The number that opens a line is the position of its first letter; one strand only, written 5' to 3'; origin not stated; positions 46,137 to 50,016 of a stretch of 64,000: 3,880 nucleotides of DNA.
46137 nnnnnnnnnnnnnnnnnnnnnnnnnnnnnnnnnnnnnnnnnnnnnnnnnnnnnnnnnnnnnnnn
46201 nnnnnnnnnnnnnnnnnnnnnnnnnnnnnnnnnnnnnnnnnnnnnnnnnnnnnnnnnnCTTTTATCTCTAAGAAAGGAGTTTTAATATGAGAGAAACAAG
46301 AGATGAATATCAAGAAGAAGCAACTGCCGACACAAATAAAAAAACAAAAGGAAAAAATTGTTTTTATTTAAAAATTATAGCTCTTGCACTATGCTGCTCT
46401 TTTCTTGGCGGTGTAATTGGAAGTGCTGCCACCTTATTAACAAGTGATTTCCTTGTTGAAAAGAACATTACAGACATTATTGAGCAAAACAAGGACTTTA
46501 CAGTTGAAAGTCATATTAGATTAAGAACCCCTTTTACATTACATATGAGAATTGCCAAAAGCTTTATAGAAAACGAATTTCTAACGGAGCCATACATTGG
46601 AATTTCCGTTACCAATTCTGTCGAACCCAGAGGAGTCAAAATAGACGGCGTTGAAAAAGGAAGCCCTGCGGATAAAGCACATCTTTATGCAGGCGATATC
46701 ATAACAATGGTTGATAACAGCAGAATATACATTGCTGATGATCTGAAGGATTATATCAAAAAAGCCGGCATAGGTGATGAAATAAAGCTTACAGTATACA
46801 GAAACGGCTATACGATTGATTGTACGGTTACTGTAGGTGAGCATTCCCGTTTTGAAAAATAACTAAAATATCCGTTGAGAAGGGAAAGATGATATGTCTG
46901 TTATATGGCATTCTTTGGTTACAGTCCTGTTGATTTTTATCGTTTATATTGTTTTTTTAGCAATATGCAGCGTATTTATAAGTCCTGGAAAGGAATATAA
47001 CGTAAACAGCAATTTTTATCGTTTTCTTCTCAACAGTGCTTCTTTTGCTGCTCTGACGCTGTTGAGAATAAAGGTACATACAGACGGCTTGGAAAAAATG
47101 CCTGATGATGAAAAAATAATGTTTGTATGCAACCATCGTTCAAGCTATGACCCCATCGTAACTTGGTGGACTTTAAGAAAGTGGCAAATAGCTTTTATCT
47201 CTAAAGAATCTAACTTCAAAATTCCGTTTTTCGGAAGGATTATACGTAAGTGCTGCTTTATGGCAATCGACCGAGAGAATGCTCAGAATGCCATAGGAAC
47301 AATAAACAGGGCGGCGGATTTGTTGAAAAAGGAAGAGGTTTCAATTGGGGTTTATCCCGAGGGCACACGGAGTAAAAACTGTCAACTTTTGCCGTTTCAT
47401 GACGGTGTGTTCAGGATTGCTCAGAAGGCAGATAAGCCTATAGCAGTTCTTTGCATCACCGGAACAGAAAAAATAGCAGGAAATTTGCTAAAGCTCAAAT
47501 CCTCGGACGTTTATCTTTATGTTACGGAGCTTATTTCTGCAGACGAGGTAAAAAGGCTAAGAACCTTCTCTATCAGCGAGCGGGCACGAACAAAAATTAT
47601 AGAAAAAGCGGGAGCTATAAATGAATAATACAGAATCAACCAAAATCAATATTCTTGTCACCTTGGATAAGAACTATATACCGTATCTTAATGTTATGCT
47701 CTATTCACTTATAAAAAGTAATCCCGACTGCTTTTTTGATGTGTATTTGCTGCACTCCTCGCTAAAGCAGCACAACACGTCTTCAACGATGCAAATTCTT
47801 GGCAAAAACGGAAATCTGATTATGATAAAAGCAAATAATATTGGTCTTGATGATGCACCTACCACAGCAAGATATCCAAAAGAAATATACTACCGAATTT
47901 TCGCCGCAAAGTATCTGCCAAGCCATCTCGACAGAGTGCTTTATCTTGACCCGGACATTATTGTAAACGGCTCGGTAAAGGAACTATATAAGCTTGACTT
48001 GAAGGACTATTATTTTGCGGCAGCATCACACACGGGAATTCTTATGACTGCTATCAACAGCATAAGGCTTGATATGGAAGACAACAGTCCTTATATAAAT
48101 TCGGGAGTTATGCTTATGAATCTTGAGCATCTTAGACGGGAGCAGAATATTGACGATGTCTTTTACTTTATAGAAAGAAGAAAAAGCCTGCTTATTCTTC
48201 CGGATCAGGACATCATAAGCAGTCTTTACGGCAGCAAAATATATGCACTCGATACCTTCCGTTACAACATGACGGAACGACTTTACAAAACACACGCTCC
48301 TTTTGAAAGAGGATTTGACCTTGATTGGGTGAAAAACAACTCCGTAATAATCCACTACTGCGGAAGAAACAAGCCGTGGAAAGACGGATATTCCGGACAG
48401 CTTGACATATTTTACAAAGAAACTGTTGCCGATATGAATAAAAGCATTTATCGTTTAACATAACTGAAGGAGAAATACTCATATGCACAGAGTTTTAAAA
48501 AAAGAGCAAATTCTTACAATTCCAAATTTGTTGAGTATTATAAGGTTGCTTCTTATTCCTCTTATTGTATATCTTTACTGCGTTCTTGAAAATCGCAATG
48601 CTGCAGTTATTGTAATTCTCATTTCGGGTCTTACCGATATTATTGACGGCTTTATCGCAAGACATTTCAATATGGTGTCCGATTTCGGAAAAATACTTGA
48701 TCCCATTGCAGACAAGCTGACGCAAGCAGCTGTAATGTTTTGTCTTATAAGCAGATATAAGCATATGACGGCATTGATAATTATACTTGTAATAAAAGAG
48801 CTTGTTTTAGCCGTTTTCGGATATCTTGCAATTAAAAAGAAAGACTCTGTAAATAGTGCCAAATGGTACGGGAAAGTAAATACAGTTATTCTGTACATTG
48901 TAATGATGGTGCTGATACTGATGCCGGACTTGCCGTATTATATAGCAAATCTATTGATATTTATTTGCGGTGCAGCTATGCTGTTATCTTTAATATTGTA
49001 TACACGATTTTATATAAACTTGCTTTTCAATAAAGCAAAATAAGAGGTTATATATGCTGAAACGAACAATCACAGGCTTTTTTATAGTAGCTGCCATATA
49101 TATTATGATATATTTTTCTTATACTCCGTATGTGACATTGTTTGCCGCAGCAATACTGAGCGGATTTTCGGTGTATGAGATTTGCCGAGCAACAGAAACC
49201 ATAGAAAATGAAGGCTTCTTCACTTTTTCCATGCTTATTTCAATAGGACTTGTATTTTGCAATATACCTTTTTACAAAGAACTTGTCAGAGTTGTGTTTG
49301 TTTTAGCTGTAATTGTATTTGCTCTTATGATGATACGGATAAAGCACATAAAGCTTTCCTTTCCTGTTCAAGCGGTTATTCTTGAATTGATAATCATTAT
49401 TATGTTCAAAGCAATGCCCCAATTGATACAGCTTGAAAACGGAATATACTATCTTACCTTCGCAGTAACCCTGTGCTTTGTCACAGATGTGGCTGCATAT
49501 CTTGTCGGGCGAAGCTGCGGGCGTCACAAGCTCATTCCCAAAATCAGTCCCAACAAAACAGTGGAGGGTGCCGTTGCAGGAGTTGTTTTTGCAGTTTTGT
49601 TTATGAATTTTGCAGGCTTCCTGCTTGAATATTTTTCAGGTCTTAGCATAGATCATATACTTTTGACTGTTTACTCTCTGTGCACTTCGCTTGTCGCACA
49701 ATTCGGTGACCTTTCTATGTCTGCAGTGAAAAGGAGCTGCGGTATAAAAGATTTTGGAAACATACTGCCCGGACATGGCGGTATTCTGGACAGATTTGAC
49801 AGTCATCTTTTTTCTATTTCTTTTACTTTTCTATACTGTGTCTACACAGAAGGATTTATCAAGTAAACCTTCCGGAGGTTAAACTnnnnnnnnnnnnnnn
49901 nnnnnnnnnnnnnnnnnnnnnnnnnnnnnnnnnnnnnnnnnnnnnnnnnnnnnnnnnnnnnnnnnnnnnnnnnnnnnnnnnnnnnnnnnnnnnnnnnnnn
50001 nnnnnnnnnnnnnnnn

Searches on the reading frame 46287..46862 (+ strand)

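Call 18: search_protein_families(library=pfam, proteins=[window:46287-46862:+])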
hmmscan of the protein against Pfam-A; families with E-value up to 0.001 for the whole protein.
window:46287-46862:+ (191 aa): 3 families
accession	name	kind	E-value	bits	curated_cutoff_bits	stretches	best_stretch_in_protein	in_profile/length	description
PF13180.12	PDZ_2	-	5.8e-16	59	27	1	102-183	1-80/80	PDZ domain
PF17820.7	PDZ_6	-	1.1e-08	35.2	27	1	119-172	2-54/54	PDZ domain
PF00595.29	PDZ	-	2.5e-06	28.2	23.2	1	103-170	11-80/81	PDZ domain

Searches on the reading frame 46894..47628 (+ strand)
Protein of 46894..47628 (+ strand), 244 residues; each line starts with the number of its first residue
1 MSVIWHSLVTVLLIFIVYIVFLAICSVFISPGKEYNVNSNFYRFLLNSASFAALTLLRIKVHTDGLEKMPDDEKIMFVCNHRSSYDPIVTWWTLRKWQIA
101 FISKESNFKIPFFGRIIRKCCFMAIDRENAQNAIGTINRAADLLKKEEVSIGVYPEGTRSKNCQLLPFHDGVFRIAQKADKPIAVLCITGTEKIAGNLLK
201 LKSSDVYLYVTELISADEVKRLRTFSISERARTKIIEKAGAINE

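Call 18: search_protein_families(library=pfam, proteins=[window:46894-47628:+])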
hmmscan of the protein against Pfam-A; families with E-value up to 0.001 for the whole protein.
window:46894-47628:+ (244 aa): 1 family
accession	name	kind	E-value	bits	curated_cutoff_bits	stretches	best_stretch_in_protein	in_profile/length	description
PF01553.26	Acyltransferase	-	2.6e-30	105.3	23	1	61-187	2-130/132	Acyltransferase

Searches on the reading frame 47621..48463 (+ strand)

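Call 18: search_protein_families(library=pfam, proteins=[window:47621-48463:+])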
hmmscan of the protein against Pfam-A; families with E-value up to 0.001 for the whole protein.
window:47621-48463:+ (280 aa): 2 families
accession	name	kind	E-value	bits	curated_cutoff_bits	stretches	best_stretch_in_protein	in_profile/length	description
PF01501.26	Glyco_transf_8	-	2e-41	142.7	24.3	1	10-255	1-251/253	Glycosyl transferase family 8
PF18404.7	Glyco_transf_24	-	0.00044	20.2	25.7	1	93-133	86-126/268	Glucosyltransferase 24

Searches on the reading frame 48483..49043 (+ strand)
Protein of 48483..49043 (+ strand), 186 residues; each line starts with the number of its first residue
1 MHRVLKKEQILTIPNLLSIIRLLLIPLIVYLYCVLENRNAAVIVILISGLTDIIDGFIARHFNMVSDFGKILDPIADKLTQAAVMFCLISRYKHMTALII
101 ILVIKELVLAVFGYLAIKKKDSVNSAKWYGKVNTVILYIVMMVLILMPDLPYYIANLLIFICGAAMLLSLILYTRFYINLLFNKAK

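Call 18: search_protein_families(library=pfam, proteins=[window:48483-49043:+])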
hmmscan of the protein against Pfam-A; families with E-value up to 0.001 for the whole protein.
window:48483-49043:+ (186 aa): 1 family
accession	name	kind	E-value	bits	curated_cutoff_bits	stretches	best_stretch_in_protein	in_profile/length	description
PF01066.26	CDP-OH_P_transf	-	8.6e-38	130.5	22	1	11-161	1-145/152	CDP-alcohol phosphatidyltransferase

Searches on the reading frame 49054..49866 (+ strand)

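Call 18: search_protein_families(library=pfam, proteins=[window:49054-49866:+])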
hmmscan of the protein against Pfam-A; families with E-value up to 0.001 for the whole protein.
window:49054-49866:+ (270 aa): 1 family
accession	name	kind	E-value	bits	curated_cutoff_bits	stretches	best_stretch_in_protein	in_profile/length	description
PF01148.25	CTP_transf_1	-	1e-51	176.7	24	1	3-264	2-263/264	Cytidylyltransferase family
